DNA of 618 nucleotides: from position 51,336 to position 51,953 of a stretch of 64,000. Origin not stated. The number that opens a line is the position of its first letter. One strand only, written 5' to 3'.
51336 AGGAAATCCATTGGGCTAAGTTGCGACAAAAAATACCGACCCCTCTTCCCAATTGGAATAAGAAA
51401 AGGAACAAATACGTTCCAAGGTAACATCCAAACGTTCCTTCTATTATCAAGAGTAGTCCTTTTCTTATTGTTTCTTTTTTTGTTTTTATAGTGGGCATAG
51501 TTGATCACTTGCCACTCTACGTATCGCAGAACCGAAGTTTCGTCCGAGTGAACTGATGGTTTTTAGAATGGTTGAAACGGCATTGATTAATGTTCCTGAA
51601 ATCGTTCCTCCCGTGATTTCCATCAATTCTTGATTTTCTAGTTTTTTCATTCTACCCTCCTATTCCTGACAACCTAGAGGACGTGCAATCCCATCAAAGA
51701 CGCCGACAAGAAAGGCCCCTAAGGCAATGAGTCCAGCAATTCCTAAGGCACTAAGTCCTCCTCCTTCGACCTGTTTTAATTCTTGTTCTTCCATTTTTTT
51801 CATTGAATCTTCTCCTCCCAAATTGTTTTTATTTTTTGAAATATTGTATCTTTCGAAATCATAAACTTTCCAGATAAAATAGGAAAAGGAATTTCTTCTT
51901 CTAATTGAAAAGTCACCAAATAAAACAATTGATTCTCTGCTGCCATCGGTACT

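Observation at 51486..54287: Unannotated two-peptide bacteriocin-like locus with an atypical minimal accessory protein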

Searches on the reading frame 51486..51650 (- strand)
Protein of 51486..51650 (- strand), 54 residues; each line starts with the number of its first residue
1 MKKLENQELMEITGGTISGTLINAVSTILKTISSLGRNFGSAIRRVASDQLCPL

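Call 3: search_protein_families(library=pfam, proteins=[window:51486-51650:-], max_evalue=1)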
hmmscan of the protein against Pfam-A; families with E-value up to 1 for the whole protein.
window:51486-51650:- (54 aa): 0 families

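Call 4: search_protein_families(library=ncbifam, proteins=[window:51486-51650:-], max_evalue=1)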
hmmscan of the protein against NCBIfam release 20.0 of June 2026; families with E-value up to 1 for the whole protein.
window:51486-51650:- (54 aa): 4 families
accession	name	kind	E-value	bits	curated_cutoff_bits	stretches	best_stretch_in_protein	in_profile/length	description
TIGR03949.1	bact_IIb_cerein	subfamily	0.0063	16.3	21.5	1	2-17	2-17/45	class IIb bacteriocin, lactobin A/cerein 7B family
NF038034.1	lactGbeta_entB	subfamily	0.052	13.8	37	1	4-22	1-19/38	lactococcin G-beta/enterocin 1071B family bacteriocin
NF033383.2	induct_EntF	subfamily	0.096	13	35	1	1-35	2-36/40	EntF family bacteriocin induction factor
TIGR01847.1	bacteriocin_sig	domain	0.11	13.2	15.7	1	1-15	1-15/15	bacteriocin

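Call 20: find_homologous_proteins(query=window:51486-51650:-, max_evalue=10)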
Query window:51486-51650:- (54 aa): 1 proteins with E <= 10 among 1 candidates.
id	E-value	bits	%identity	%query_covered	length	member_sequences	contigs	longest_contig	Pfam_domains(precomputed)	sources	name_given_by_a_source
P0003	8.7e-26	105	100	100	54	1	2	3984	-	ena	-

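Call 58: find_related_loci(query=A5, collection=metagenome_contigs, flank=6000)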
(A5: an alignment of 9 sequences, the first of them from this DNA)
Query A5 (54 aa) in metagenome_contigs; peptide patterns used: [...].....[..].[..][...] (x = any residue, [..] = any of these).
55 stretches matched a pattern; 21 encode a relative of the query (tblastn E <= 1e-3); 21 distinct loci.
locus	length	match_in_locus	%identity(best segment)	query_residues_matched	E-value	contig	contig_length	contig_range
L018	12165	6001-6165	49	1-54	2e-14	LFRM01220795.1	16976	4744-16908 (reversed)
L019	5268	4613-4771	57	1-52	6e-14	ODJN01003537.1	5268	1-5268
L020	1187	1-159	49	3-54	6e-14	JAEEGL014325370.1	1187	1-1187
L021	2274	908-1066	55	1-52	2e-13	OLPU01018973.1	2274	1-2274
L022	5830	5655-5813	55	1-52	2e-13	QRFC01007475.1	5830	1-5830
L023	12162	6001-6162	52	1-53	4e-13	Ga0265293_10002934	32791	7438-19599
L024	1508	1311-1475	47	1-54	1e-12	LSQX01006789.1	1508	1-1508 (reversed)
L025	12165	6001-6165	49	1-54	3e-12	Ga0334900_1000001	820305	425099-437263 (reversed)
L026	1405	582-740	47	3-54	4e-12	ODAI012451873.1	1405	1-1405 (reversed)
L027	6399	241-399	49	3-54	2e-11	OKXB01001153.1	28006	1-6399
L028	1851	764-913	48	3-52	2e-11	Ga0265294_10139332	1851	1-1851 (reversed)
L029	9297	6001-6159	47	3-54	8e-11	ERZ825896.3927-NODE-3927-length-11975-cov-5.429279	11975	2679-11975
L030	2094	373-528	46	4-54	1e-10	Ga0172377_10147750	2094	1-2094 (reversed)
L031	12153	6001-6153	47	3-52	3e-10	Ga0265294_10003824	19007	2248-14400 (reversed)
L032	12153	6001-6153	49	4-52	7e-10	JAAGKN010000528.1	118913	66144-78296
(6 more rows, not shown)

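Call 66: search_protein_families(library=pfam, proteins=[L025:956-1498:+, L025:1495-1893:-, L025:1995-3197:+, L025:5390-5848:+, L025:6694-7137:+, L025:7172-8341:+, L025:8342-8992:+, L025:9211-10461:+, L025:10516-11757:+, L025:320-703:+], max_evalue=0.0001)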
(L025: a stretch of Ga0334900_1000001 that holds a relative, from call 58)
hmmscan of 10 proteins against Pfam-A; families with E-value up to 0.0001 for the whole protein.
L025:956-1498:+ (180 aa): 7 families
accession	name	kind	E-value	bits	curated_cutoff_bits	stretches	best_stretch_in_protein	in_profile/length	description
PF03602.21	Cons_hypoth95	-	3.3e-51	174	24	1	1-177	1-181/182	Conserved hypothetical protein 95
PF05175.20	MTS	-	7.8e-08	32.6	23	1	42-126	32-111/170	Methyltransferase small domain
PF09445.16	Methyltransf_15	-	1.9e-06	28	22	1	44-123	3-81/165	RNA cap guanine-N2 methyltransferase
PF02475.24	TRM5-TYW2_MTfase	-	1.1e-05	25.9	28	1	41-137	36-129/164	TRM5/TYW2 methyltransferase domain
PF13847.12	Methyltransf_31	-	1.4e-05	25.2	27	1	42-164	4-132/145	Methyltransferase domain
PF06325.19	PrmA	-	1.5e-05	25.1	22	1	41-117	161-230/296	Ribosomal protein L11 methyltransferase (PrmA)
PF01555.25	N6_N4_Mtase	-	4e-05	24.1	26.7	0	38-65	178-205/221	DNA methylase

L025:1495-1893:- (132 aa): 0 families

L025:1995-3197:+ (400 aa): 1 family
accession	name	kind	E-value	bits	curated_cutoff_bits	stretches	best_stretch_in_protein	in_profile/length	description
PF00144.29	Beta-lactamase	-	1e-47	163.4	27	1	24-374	2-314/329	Beta-lactamase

L025:5390-5848:+ (152 aa): 0 families

L025:6694-7137:+ (147 aa): 1 family
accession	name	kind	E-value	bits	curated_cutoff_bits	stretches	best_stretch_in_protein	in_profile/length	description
PF09424.15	YqeY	-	2.2e-49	167.7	27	1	3-144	2-143/143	Yqey-like protein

L025:7172-8341:+ (389 aa): 1 family
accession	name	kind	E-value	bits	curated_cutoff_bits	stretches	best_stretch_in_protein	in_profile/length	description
PF00266.25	Aminotran_5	-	1.8e-69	234.9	21.5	1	17-375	1-371/371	Aminotransferase class-V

L025:8342-8992:+ (216 aa): 4 families
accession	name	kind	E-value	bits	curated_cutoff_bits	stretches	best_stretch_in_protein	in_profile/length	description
PF13599.13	Pentapeptide_4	-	1.3e-25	89.6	38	2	70-144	2-76/78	Pentapeptide repeat region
PF00805.28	Pentapeptide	-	7.9e-15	54.5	20.2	1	125-163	2-40/40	Pentapeptide repeats (8 copies)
PF13576.12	Pentapeptide_3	-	5.5e-12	46.2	27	1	76-119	1-47/48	Pentapeptide repeats (9 copies)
PF23894.2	LD_SV2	-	7.9e-11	42.6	29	0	95-156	31-92/92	SV2A/B/C luminal domain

L025:9211-10461:+ (416 aa): 0 families

L025:10516-11757:+ (413 aa): 1 family
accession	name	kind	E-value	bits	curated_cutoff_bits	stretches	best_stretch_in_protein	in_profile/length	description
PF00375.23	SDF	-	4.7e-98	329.2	27.9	1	18-399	5-386/387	Sodium:dicarboxylate symporter family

L025:320-703:+ (127 aa): 1 family
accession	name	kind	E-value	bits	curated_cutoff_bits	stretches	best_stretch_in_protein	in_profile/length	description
PF14071.11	YlbD_coat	-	7.1e-19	68.7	27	1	9-115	2-117/126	Putative coat protein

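Call 67: search_protein_families(library=pfam, proteins=[L032:219-917:+, L032:931-1821:+, L032:1800-2777:-, L032:3056-3547:-, L032:6242-7342:+, L032:7347-7985:+, L032:7975-8604:+, L032:8722-11019:+, L032:11065-11856:+], max_evalue=0.0001)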
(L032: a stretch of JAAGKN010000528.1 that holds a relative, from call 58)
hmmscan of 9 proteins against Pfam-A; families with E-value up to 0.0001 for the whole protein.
L032:219-917:+ (232 aa): 0 families

L032:931-1821:+ (296 aa): 4 families
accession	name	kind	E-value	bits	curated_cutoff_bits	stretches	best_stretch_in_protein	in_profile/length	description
PF00589.27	Phage_integrase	-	1.6e-44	152.2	27.1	1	111-280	3-170/172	Phage integrase family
PF02899.23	Phage_int_SAM_1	-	2.1e-18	66.8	22.3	1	5-87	1-82/83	Phage integrase, N-terminal SAM-like domain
PF13495.12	Phage_int_SAM_4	-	2.1e-11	44.5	27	1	4-89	1-83/85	Phage integrase, N-terminal SAM-like domain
PF13102.12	Phage_int_SAM_5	-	4.1e-09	37.1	22.3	1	5-96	3-94/98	Phage integrase SAM-like domain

L032:1800-2777:- (325 aa): 1 family
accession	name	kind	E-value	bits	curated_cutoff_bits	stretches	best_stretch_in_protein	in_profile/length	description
PF10646.14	Germane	-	3.6e-22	79.6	23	2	59-167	2-114/117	Sporulation and spore germination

L032:3056-3547:- (163 aa): 1 family
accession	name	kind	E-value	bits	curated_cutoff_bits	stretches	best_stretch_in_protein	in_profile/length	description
PF12685.13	SpoIIIAH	-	1.6e-09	38.4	30.6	1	38-154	68-184/191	SpoIIIAH-like protein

L032:6242-7342:+ (366 aa): 3 families
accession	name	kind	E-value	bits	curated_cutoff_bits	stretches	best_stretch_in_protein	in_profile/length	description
PF01743.26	PolyA_pol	-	1.8e-30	106.3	23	1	23-142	1-126/126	Poly A polymerase head domain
PF13735.12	tRNA_NucTran2_2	-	1.9e-11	44.6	27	1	272-359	55-147/149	tRNA nucleotidyltransferase domain 2 putative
PF12627.12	PolyA_pol_RNAbd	-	1.8e-07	31.2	22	1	169-222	1-54/64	Probable RNA and SrmB- binding site of polymerase A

L032:7347-7985:+ (212 aa): 2 families
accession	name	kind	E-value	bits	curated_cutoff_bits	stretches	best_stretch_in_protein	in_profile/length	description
PF07261.16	DnaB_2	-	1.7e-16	60.1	22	1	119-187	1-70/74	Replication initiation and membrane attachment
PF21984.2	DnaD_N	-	1.5e-05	25.5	27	1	18-109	3-97/101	DnaD N-terminal domain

L032:7975-8604:+ (209 aa): 3 families
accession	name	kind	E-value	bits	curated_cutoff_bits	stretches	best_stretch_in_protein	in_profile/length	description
PF00730.31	HhH-GPD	-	1.2e-21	77.5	26.2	1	31-165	1-107/108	HhH-GPD superfamily base excision DNA repair protein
PF00633.29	HHH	-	7.1e-08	32.4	24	1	96-122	2-28/30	Helix-hairpin-helix motif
PF10576.14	EndIII_4Fe-2S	-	3.1e-05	24.6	20.5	1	184-200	1-17/17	Iron-sulfur binding domain of endonuclease III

L032:8722-11019:+ (765 aa): 8 families
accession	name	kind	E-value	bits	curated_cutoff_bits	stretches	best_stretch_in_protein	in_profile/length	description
PF05362.19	Lon_C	-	1.2e-55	188.7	21.1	1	562-762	2-203/205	Lon protease (S16) C-terminal proteolytic domain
PF02190.22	LON_substr_bdg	-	4.7e-27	95.6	28.7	1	4-195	1-195/200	ATP-dependent protease La (LON) substrate-binding domain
PF00004.35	AAA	-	6.5e-23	82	21.2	1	350-488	1-127/131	ATPase family associated with various cellular activities (AAA)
PF22667.2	Lon_lid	-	1.6e-11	44.1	27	1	516-554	8-46/57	Lon protease AAA+ ATPase lid domain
PF13541.12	ChlI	-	5.9e-09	36.3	27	1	605-731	2-121/121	Subunit ChlI of Mg-chelatase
PF07724.20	AAA_2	-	2.1e-06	28.3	27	1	350-487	6-137/166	AAA domain (Cdc48 subfamily)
PF07728.20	AAA_5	-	2.4e-06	28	22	1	350-483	2-138/139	AAA domain (dynein-related subfamily)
PF13401.12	AAA_22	-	3.3e-06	27.9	27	1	347-431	5-97/130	AAA domain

L032:11065-11856:+ (263 aa): 1 family
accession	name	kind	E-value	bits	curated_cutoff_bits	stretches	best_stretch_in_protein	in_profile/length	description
PF01476.26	LysM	-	2.4e-05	24.6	20.9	1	221-258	4-43/43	LysM domain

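Call 70: search_protein_families(library=pfam, alignment_id=A8, max_evalue=1)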
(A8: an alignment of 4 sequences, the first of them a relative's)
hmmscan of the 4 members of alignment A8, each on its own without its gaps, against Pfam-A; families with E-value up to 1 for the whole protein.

A. member 1, L025:5390-5848:+ (152 aa): 5 families
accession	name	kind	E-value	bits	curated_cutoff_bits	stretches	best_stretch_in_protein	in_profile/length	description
PF10924.13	DUF2711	-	0.011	15.8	22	1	44-101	128-184/217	Protein of unknown function (DUF2711)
PF03463.20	eRF1_1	-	0.018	15.4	23.8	1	23-78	56-108/123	eRF1 domain 1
PF22219.1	DUF3829_2nd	-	0.05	14.1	27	1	69-98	15-44/104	DUF3829-like, C-terminal domain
PF00895.25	ATP-synt_8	-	0.15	13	23.4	1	24-58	8-41/55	ATP synthase protein 8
PF13850.11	ERGIC_N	-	0.15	12.7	27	1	3-57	3-55/91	Endoplasmic Reticulum-Golgi Intermediate Compartment (ERGIC)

B. families by the number of members that match (of 4 scanned): 6 families
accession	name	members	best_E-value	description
PF10924.13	DUF2711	1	0.011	Protein of unknown function (DUF2711)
PF03463.20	eRF1_1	1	0.018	eRF1 domain 1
PF00134.28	Cyclin_N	1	0.026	Cyclin, N-terminal domain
PF22219.1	DUF3829_2nd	1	0.05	DUF3829-like, C-terminal domain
PF13850.11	ERGIC_N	1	0.15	Endoplasmic Reticulum-Golgi Intermediate Compartment (ERGIC)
PF00895.25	ATP-synt_8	1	0.15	ATP synthase protein 8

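Call 78: search_dna_similar(query=window:51489-51650:-, collection=plasmids, mode=protein, max_evalue=1, max_rows=10)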
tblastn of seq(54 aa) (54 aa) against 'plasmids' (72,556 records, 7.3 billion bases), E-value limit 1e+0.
No match.

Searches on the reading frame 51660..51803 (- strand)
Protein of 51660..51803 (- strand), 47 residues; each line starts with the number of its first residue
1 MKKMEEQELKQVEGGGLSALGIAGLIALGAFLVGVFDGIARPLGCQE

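Call 3: search_protein_families(library=pfam, proteins=[window:51660-51803:-], max_evalue=1)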
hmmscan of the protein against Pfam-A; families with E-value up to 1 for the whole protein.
window:51660-51803:- (47 aa): 2 families
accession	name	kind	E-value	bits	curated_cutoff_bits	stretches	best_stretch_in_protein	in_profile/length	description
PF10439.15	Bacteriocin_IIc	-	0.00043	20.6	27.1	1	2-31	5-33/59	Bacteriocin class II with double-glycine leader peptide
PF03047.20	ComC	-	0.073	13.3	20.4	1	3-18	12-27/31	COMC family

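Call 4: search_protein_families(library=ncbifam, proteins=[window:51660-51803:-], max_evalue=1)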
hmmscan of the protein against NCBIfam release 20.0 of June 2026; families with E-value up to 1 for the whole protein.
window:51660-51803:- (47 aa): 4 families
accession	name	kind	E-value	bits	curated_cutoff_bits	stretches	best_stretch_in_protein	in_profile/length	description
TIGR03949.1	bact_IIb_cerein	subfamily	7.6e-06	25.6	21.5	1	2-40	2-42/45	class IIb bacteriocin, lactobin A/cerein 7B family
TIGR01847.1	bacteriocin_sig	domain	0.013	16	15.7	1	1-15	1-15/15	bacteriocin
NF038034.1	lactGbeta_entB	subfamily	0.014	15.6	37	1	5-39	2-36/38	lactococcin G-beta/enterocin 1071B family bacteriocin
NF033383.2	induct_EntF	subfamily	0.018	15.4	35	1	1-18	2-19/40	EntF family bacteriocin induction factor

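Call 79: search_dna_similar(query=window:51663-51803:-, collection=plasmids, mode=protein, max_evalue=1, max_rows=10)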
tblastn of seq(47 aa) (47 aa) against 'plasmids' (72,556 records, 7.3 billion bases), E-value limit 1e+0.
No match.
